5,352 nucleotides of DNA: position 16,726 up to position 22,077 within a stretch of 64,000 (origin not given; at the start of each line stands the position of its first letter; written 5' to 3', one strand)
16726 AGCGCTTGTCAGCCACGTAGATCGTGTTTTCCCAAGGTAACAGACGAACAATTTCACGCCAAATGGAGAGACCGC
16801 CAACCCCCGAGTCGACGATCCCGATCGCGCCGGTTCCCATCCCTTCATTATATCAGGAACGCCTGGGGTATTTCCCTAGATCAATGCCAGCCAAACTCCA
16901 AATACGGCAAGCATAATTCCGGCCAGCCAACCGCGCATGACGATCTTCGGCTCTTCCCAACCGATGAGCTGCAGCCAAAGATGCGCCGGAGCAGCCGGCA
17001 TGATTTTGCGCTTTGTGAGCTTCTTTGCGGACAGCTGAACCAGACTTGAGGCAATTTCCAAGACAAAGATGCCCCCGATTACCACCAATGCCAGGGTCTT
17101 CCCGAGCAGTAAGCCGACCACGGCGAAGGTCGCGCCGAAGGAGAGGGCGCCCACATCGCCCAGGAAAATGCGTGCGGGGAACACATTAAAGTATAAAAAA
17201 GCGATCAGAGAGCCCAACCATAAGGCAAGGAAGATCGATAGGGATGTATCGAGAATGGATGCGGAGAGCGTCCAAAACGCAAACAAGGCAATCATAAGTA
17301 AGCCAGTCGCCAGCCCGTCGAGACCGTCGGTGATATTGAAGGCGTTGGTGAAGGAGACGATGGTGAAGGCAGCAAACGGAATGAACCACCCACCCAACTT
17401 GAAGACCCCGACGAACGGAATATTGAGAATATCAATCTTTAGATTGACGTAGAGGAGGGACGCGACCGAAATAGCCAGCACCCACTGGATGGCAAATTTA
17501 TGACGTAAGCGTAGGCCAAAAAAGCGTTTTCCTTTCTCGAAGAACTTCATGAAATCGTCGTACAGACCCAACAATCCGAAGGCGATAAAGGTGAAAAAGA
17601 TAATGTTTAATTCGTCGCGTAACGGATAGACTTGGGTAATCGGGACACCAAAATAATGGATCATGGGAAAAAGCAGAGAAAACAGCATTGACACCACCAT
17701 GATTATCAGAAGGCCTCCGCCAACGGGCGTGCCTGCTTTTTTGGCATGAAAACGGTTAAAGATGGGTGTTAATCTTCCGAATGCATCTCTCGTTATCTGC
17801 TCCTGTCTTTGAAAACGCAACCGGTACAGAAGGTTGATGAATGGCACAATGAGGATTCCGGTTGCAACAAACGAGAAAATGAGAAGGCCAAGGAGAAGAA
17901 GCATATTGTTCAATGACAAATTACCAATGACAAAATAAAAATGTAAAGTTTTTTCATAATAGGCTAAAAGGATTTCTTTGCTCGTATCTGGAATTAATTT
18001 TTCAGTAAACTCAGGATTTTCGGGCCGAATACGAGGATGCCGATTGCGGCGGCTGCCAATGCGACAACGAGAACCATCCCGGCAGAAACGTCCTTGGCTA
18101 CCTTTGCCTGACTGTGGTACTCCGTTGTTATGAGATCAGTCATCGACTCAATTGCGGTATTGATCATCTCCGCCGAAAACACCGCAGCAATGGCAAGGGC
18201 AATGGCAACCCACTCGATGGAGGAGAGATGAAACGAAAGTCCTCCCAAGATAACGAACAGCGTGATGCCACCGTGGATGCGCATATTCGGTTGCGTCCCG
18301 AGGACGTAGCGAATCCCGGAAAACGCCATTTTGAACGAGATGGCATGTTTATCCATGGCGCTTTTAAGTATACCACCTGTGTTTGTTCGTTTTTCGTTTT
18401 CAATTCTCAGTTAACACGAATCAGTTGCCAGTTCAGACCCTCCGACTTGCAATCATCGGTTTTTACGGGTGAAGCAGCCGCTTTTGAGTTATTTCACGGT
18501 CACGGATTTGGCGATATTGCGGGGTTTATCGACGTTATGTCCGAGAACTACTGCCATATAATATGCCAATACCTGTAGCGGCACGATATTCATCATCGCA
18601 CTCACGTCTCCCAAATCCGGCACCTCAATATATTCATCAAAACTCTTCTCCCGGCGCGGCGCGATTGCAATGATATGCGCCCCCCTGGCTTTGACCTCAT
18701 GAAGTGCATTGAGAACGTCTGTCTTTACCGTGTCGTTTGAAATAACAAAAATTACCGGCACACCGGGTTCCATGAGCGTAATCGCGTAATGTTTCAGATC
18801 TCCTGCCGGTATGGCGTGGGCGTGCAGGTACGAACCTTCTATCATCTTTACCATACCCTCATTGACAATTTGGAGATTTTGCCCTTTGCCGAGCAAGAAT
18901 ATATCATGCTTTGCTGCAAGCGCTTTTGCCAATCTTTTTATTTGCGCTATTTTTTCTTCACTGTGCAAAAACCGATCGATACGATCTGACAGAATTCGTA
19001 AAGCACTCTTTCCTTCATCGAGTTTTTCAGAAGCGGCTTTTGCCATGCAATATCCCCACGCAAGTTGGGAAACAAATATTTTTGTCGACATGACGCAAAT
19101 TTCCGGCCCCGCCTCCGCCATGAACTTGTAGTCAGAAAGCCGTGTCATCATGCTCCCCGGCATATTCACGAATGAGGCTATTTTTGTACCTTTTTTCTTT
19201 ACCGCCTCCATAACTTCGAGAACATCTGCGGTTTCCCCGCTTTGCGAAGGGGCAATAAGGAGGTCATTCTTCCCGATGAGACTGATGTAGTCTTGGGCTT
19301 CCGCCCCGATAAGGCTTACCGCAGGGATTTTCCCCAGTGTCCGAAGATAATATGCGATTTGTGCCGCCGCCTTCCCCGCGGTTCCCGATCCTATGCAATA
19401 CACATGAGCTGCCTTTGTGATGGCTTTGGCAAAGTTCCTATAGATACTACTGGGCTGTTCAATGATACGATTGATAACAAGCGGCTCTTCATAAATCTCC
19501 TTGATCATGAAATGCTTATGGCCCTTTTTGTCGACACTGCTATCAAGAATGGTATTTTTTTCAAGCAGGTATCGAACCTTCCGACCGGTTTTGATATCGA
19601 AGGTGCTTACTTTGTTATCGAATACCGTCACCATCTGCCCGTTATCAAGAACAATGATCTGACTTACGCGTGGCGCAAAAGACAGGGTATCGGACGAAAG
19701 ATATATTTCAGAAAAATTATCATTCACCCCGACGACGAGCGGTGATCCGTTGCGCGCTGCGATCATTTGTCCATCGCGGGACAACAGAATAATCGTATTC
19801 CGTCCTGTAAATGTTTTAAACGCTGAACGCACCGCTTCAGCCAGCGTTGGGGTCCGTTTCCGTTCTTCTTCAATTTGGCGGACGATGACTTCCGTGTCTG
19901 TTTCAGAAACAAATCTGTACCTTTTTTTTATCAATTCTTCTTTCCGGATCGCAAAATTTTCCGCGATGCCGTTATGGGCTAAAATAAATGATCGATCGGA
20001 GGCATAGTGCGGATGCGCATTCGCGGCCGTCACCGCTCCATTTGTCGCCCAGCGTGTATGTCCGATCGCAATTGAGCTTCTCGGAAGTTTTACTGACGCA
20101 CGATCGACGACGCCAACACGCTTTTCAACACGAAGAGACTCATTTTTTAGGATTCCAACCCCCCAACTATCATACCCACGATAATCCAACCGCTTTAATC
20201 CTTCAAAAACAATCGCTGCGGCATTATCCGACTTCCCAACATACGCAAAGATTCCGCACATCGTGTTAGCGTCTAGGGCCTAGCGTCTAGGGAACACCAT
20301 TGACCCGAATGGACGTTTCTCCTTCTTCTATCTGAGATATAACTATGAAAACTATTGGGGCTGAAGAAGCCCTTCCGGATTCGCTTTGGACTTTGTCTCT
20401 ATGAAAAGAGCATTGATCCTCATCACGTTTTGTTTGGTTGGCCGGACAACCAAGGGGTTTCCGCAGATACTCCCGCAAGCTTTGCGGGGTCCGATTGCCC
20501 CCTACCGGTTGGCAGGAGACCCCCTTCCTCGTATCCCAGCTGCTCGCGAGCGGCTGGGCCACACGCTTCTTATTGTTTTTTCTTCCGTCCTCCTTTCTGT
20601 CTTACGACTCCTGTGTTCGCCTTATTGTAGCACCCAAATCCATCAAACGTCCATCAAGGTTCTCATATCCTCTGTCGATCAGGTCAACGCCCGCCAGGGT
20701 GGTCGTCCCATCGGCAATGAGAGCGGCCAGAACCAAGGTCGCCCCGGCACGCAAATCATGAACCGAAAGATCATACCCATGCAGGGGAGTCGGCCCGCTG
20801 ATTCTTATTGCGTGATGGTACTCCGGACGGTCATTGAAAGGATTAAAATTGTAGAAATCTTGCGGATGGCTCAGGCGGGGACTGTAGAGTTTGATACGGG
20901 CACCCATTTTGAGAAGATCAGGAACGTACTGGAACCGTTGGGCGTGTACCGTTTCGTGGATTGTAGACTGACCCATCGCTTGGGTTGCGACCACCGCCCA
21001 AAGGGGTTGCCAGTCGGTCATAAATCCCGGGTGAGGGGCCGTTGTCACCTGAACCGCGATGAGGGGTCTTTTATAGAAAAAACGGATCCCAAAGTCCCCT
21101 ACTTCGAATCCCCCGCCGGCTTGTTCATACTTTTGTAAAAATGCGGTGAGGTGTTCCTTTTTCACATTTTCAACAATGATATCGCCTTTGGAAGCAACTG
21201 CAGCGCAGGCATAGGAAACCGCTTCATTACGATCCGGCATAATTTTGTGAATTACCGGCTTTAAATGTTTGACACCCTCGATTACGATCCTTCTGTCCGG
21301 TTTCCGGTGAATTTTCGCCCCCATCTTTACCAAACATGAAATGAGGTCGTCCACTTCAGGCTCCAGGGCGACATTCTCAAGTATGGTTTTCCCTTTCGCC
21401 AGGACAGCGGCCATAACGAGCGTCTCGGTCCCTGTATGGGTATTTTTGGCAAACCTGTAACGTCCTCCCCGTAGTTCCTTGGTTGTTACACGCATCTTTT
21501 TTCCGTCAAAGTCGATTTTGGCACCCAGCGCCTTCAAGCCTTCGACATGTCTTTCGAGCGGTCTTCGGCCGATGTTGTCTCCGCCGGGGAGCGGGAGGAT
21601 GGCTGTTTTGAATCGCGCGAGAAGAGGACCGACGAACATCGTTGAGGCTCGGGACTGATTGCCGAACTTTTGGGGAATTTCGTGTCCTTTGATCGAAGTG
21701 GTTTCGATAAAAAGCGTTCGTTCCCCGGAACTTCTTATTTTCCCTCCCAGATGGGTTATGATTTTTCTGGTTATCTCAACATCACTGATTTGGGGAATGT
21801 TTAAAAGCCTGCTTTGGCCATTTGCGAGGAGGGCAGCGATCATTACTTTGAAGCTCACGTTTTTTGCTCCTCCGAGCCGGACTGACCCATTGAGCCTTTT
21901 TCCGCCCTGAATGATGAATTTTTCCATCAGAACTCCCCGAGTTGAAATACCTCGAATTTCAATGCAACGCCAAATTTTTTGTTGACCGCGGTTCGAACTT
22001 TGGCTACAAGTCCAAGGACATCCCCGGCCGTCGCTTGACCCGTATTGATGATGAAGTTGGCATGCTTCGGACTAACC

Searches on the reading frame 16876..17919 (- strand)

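Call 17: search_protein_families(library=pfam, proteins=[window:16876-17919:-], max_evalue=0.001)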
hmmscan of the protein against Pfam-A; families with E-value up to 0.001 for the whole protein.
window:16876-17919:- (347 aa): 1 family
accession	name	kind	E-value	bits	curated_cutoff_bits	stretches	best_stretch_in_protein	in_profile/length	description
PF00953.26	Glycos_transf_4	-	2.8e-30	105.9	27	1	106-271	3-158/160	Glycosyl transferase family 4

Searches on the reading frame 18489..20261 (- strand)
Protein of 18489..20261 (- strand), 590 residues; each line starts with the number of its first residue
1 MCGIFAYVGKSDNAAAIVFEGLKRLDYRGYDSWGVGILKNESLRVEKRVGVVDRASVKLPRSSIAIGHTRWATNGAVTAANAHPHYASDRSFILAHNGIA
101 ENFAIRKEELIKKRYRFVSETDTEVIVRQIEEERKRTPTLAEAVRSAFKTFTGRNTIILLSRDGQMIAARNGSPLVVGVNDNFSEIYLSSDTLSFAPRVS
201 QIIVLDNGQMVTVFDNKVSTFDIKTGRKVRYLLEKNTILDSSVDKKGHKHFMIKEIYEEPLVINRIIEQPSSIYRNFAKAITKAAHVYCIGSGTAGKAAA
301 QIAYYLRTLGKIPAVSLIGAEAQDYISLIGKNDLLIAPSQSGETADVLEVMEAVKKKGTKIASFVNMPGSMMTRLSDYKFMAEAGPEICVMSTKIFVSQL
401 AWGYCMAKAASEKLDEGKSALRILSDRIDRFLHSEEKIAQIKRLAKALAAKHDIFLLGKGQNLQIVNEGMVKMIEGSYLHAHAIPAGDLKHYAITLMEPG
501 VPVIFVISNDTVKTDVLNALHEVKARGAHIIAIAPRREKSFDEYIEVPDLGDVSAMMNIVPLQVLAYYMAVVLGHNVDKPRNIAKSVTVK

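Call 17: search_protein_families(library=pfam, proteins=[window:18489-20261:-], max_evalue=0.001)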
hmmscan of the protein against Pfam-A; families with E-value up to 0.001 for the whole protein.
window:18489-20261:- (590 aa): 5 families
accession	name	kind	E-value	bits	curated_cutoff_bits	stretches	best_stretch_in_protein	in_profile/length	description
PF01380.27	SIS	-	1.6e-37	128.7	25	2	281-406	2-128/131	SIS domain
PF13522.11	GATase_6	-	1e-13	51.8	27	1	61-163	9-109/130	Glutamine amidotransferase domain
PF13230.11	GATase_4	-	4.8e-11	42.5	23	1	1-177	1-192/272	Glutamine amidotransferases class-II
PF13537.11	GATase_7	-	3.9e-09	37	25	1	77-191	8-117/123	Glutamine amidotransferase domain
PF13580.11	SIS_2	-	3.2e-05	24.4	27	0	329-363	101-135/138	SIS domain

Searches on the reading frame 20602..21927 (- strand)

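Call 17: search_protein_families(library=pfam, proteins=[window:20602-21927:-], max_evalue=0.001)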
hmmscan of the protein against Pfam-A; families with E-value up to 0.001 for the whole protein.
window:20602-21927:- (441 aa): 1 family
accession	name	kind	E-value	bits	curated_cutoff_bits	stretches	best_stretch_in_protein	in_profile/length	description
PF00275.25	EPSP_synthase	-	5.4e-75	253.1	22.8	1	6-424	1-413/417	EPSP synthase (3-phosphoshikimate 1-carboxyvinyltransferase)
